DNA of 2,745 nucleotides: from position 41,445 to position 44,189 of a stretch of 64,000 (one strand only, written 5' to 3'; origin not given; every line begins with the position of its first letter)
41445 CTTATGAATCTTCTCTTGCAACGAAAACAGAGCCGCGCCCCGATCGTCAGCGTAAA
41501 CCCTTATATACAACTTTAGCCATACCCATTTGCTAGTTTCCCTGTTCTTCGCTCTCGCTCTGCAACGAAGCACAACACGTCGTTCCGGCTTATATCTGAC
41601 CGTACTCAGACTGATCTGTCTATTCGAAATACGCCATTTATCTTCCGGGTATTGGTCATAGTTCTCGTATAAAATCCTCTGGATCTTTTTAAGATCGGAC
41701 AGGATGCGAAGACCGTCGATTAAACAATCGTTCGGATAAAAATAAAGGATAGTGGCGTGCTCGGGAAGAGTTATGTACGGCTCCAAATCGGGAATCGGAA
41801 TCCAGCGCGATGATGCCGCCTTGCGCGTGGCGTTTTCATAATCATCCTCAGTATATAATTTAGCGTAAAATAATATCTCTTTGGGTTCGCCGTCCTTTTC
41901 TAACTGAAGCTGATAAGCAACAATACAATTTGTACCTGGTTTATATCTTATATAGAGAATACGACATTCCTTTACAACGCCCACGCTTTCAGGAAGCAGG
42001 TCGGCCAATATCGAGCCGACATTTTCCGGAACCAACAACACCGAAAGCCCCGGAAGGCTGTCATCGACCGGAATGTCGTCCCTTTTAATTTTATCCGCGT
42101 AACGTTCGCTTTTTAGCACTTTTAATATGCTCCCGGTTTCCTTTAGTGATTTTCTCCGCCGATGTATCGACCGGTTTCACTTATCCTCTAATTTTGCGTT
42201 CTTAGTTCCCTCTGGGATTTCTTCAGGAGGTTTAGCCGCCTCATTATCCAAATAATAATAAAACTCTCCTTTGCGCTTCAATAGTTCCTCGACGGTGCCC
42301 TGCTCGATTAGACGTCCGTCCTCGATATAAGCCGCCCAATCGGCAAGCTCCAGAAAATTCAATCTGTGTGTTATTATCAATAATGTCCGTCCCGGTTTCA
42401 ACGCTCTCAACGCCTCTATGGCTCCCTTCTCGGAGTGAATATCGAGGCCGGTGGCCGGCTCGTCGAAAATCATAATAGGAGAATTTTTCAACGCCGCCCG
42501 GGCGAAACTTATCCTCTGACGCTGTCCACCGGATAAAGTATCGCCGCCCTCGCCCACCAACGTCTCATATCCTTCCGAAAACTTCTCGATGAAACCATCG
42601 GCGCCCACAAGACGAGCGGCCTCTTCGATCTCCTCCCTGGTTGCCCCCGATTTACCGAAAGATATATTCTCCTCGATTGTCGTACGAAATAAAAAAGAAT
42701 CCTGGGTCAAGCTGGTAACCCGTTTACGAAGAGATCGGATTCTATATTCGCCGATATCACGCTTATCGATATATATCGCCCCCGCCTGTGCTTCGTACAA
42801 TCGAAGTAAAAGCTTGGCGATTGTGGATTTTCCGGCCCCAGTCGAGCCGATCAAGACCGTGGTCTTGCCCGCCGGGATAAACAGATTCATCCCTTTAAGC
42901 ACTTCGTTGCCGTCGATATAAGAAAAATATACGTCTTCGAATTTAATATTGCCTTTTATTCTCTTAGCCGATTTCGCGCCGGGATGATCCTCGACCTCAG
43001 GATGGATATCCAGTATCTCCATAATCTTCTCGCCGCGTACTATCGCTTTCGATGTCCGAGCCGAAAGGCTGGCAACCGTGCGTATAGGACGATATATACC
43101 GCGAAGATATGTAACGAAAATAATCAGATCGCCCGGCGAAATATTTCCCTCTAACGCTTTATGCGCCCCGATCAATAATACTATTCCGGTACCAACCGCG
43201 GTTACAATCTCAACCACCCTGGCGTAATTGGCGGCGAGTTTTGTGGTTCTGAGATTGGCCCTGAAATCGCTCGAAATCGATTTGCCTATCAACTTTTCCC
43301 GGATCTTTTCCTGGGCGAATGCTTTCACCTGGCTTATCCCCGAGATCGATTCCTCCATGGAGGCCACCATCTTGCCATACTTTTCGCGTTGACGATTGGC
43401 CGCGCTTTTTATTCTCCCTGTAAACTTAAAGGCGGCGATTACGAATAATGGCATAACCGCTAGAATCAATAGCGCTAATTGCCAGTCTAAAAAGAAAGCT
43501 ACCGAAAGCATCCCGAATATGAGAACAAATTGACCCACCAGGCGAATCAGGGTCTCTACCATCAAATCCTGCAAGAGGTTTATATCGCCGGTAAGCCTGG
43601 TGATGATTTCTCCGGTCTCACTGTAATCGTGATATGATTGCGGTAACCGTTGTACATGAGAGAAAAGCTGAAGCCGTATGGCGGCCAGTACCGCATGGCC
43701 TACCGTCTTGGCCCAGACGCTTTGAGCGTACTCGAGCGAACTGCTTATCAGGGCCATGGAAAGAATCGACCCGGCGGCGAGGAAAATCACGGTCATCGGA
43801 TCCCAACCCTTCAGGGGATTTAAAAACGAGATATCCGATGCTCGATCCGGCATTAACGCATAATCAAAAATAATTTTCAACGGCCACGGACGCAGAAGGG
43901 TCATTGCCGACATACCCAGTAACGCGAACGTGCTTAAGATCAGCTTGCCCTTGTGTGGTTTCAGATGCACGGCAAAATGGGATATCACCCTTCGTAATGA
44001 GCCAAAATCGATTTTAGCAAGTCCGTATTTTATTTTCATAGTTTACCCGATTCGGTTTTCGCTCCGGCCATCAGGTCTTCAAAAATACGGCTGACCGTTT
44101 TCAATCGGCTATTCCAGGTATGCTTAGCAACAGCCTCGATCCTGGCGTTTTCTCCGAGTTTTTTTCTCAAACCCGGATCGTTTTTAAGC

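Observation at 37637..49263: Twelve-kb locus for an apparently undescribed phosphorylated glycoconjugate with dedicated exporter and outer-membrane barrel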

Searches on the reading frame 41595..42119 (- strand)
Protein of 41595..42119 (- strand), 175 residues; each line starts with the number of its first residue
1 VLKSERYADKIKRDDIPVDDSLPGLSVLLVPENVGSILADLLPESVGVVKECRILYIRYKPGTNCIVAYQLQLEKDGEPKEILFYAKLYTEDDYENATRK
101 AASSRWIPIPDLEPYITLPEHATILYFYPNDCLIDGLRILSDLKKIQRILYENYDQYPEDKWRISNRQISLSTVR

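Call 62: search_protein_representatives(protein=window:41595-42119:-)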
Query: 175 residues. Proteins with E-value up to 0.001 (for the whole library): 722; up to 1e-10: 110; up to 1e-30: 24. The best 150 are listed.
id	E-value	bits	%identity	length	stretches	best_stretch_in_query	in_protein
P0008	3.0e-53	196.4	52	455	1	2-175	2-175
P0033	1.3e-47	178.0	51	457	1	10-175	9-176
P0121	1.4e-47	178.0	53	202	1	15-175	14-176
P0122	6.5e-47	175.8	52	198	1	31-175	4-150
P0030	6.0e-42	159.6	50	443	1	17-175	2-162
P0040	7.0e-42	159.4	43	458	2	10-175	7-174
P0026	2.9e-41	157.4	49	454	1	16-175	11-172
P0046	6.5e-41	156.3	46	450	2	15-175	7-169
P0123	7.5e-41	156.0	45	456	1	2-175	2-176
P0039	3.3e-40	153.9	45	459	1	12-173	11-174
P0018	5.7e-40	153.2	46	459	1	12-175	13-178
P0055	7.1e-40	152.9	44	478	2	12-175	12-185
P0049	2.6e-39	151.1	49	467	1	14-175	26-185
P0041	5.9e-39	149.9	42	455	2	12-175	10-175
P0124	4.5e-38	147.0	48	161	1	15-167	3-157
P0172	9.9e-15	71.0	30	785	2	19-159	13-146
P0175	5.9e-14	68.5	39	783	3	19-142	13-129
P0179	2.8e-13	66.3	32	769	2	12-171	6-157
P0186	2.7e-12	63.0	38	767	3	19-146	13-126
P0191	4.9e-12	62.2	34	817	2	12-149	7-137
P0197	1.4e-11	60.7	32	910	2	48-141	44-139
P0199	2.1e-11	60.2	39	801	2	17-137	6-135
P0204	4.3e-11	59.2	37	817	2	18-143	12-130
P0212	1.6e-10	57.3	34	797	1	18-154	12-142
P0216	1.8e-10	57.1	38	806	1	19-152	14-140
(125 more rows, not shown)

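Call 88: list_cluster_members(proteins=[P0172, P0175, P0179, P0186, P0191, P0197, P0199, P0204, P0212, P0216])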
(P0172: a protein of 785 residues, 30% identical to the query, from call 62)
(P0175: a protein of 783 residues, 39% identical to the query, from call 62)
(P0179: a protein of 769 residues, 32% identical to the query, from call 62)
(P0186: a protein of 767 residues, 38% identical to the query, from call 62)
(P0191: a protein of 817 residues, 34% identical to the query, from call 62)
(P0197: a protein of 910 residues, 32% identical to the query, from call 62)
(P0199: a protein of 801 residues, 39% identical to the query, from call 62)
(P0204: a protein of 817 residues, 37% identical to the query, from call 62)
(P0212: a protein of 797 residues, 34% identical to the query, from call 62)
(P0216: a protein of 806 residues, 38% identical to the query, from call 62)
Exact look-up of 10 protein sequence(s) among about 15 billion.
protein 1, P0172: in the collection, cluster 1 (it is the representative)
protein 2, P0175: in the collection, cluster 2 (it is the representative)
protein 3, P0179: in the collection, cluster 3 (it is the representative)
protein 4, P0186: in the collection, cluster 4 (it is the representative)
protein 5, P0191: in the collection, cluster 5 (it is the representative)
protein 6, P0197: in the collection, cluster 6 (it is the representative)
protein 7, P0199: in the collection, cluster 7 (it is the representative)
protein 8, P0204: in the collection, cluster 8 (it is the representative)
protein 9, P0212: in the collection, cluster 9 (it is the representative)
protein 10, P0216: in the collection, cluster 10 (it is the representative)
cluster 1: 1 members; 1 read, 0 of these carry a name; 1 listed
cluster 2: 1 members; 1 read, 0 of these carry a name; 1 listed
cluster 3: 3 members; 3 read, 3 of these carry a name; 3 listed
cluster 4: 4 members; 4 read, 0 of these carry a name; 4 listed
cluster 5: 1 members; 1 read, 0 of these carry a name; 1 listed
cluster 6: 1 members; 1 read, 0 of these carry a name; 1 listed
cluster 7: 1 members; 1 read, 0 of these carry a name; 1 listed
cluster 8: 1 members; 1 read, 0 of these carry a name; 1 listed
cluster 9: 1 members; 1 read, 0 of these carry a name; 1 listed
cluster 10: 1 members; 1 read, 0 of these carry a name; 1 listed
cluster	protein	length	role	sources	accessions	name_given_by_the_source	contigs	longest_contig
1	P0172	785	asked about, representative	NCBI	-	-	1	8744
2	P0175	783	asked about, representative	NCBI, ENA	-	-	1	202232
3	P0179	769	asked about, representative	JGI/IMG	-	aminoglycoside phosphotransferase (APT) family kinase protein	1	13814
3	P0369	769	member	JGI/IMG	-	aminoglycoside phosphotransferase (APT) family kinase protein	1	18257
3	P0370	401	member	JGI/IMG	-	aminoglycoside phosphotransferase (APT) family kinase protein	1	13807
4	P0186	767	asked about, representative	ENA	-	-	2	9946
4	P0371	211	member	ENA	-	-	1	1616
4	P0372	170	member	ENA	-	-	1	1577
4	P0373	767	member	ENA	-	-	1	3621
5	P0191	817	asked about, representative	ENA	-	-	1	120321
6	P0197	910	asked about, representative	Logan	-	-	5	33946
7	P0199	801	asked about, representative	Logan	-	-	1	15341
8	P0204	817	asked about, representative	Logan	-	-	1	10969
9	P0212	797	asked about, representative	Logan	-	-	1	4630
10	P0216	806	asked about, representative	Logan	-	-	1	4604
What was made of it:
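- Tried and rejected: A look-up for fused kinases gave no organism names (call 88).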

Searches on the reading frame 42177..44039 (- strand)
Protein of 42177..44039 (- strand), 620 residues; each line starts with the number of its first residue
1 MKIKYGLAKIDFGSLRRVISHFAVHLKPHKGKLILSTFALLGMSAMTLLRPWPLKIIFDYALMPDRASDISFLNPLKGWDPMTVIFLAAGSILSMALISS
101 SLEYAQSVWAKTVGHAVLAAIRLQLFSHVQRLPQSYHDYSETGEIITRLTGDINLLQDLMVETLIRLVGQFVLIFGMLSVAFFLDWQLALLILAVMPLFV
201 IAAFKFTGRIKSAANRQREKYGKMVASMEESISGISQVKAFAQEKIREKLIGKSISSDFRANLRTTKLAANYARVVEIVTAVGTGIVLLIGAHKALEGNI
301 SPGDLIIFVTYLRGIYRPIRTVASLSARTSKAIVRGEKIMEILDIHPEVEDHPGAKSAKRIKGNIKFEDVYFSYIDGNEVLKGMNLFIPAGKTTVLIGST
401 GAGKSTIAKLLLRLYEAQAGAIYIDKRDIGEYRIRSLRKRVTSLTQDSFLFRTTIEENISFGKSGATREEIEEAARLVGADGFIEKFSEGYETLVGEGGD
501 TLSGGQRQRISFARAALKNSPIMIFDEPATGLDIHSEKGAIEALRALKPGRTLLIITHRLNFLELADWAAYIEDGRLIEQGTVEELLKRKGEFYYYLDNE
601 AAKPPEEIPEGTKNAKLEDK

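Call 3: search_protein_families(library=pfam, proteins=[window:42177-44039:-], max_evalue=0.01)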
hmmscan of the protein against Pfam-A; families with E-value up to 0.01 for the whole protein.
window:42177-44039:- (620 aa): 7 families
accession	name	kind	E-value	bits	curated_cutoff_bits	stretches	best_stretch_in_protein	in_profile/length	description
PF00664.28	ABC_membrane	-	4.4e-45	154.9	28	1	33-315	1-270/274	ABC transporter transmembrane region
PF00005.33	ABC_tran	-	6e-31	108.3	25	1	381-529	1-136/137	ABC transporter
PF02463.25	SMC_N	-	1e-05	25.5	40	1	501-567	136-206/220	RecF/RecN/SMC N terminal domain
PF13304.12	AAA_21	-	0.00013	22.6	27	0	515-563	254-303/304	AAA domain, putative AbiEii toxin, Type IV TA system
PF03193.22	RsgA_GTPase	-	0.0025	18.1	30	1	390-422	105-137/174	RsgA GTPase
PF13401.12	AAA_22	-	0.0035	18.1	27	1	394-438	8-51/130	AAA domain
PF20720.3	nSTAND3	-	0.0045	17.1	27.2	0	393-439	19-66/155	Novel STAND NTPase 3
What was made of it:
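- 42177..44039 (-): ABCB/MsbA-type half-transporter (TMD-NBD): the inner-membrane exporter. ABC_membrane 155 bits and ABC_tran 108 bits (call 3).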

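Call 4: search_protein_families(library=ncbifam, proteins=[window:42177-44039:-], max_evalue=0.01)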
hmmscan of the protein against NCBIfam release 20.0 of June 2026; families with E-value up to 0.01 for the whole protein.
window:42177-44039:- (620 aa): 188 families (the best 25 are shown)
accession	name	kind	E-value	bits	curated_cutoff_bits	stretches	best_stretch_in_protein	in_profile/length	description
TIGR02203.1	MsbA_lipidA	equivalog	4.7e-115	385.3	602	1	25-593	8-562/572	lipid A export permease/ATP-binding protein MsbA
TIGR02204.1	MsbA_rel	hypoth_equivalog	2.2e-108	363.4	780.4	1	17-594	4-568/576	ABC transporter, permease/ATP-binding protein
NF008381.0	PRK11176.1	equivalog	1.9e-101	340.2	867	1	90-593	69-572/582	lipid A ABC transporter ATP-binding protein/permease MsbA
NF045513.1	HepA_fam_ABC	equivalog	2.6e-99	333.4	725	1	83-597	92-606/610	heterocyst formation ABC transporter subunit HepA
NF052233.1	CphA_assoc_ABC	equivalog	1.5e-96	324.4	880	1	25-603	178-746/766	cyanophycin metabolism-associated ABC transporter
NF010178.0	PRK13657.1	equivalog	2.7e-95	320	733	1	110-600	80-570/588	glucan ABC transporter ATP-binding protein/ permease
TIGR01846.1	type_I_sec_HlyB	subfamily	3.4e-95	319.8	725.55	1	88-594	181-686/694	type I secretion system permease/ATPase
TIGR00958.1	3a01208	subfamily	5.7e-95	319.1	874.6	1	109-596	224-709/711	antigen peptide transporter 2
TIGR03375.1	type_I_sec_LssB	subfamily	7.6e-92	308.7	693.1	1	83-589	187-691/696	type I secretion system permease/ATPase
TIGR01193.1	bacteriocin_ABC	subfamily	1.1e-82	278.8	523.85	1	91-596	201-704/708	peptide cleavage/export ABC transporter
TIGR02857.1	CydD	equivalog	4.7e-81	273.3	435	1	85-567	43-524/529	thiol reductant ABC exporter subunit CydD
TIGR01192.1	chvA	subfamily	4.7e-81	273.2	585.4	1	110-598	80-568/585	glucan export ABC transporter ATP-binding protein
NF008364.0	PRK11160.1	equivalog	1.1e-78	265.3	630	1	86-596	60-571/575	heme ABC transporter ATP-binding protein/permease CydC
NF008056.1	PRK10790.1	equivalog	3.3e-78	263.7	746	1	84-595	63-570/584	SmdB family multidrug efflux ABC transporter permease/ATP-binding protein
TIGR02868.1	CydC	equivalog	4.8e-74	249.9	329.05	1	115-560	82-530/530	thiol reductant ABC exporter subunit CydC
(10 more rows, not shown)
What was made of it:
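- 42177..44039 (-): MsbA TIGR02203 scores 385 bits, below its cut-off of 602; HepA family 333; glucan exporter 320 (call 4).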

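Call 49: search_solved_structures(query=window:42177-44039:-, max_evalue=1e-40)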
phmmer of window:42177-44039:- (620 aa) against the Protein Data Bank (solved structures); distinct sequences matched with E-value up to 1e-40: 247 (the best 60 are shown).
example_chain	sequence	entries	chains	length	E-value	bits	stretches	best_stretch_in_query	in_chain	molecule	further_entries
9ody_A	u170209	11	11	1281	6.8e-137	460.8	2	103-616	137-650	ATP-binding cassette, sub-family B (MDR/TAP), member 4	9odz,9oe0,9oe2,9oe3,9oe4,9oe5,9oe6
9oe1_A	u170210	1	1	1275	7.6e-137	460.6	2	103-616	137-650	ATP-binding cassette, sub-family B (MDR/TAP), member 4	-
8gmg_A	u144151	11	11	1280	5.7e-134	451.1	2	106-608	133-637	ATP-dependent translocase ABCB1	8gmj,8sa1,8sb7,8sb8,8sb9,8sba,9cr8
6qex_A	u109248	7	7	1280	6.3e-134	451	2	106-608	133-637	Multidrug resistance protein 1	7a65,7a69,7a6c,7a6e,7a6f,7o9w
8sa0_A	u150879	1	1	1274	1.1e-133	450.2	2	106-608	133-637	ATP-dependent translocase ABCB1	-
8y6h_A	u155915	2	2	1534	1.1e-133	450.1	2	106-608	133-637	ATP-dependent translocase ABCB1,mNeonGreen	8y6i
6c0v_A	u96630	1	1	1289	2.7e-133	448.9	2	106-608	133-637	Multidrug resistance protein 1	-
6fn1_A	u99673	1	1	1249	3.3e-133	448.6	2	106-619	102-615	Human-mouse chimeric ABCB1 (ABCBHM)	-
9nfi_A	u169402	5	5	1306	3.4e-133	448.5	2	104-602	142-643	Permeability Glycoprotein (P-gp)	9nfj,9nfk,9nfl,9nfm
6fn4_A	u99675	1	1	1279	3.7e-133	448.4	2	106-619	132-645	Apo form of Human-mouse chimeric ABCB1 (ABCB1HM) in complex with Antigen binding fragment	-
7niu_A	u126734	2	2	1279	3.9e-132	445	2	96-598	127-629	Isoform 2 of Phosphatidylcholine translocator ABCB4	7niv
6qee_A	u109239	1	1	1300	7.8e-132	444.1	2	106-603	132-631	ABCB1HM-EQ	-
6s7p_A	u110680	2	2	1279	2.2e-131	442.6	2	96-598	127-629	Phosphatidylcholine translocator ABCB4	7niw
8woi_A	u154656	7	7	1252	1.2e-130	440.2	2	109-593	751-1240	ABC transporter B family member 19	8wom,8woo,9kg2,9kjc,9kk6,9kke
6ujt_A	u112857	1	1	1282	2.2e-130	439.3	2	107-603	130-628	ATP-dependent translocase ABCB1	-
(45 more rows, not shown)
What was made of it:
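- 42177..44039 (-): PDB best hits are ABCB1/ABCB4, Sav1866 and MsbA (call 49).
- On MsbA lipid A-core flippase: It is a generic ABCB-type exporter (call 49).
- The ABC exporter scores best against MsbA among the NCBIfam models and resembles the ABCB4 lipid floppase (calls 4, 49).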
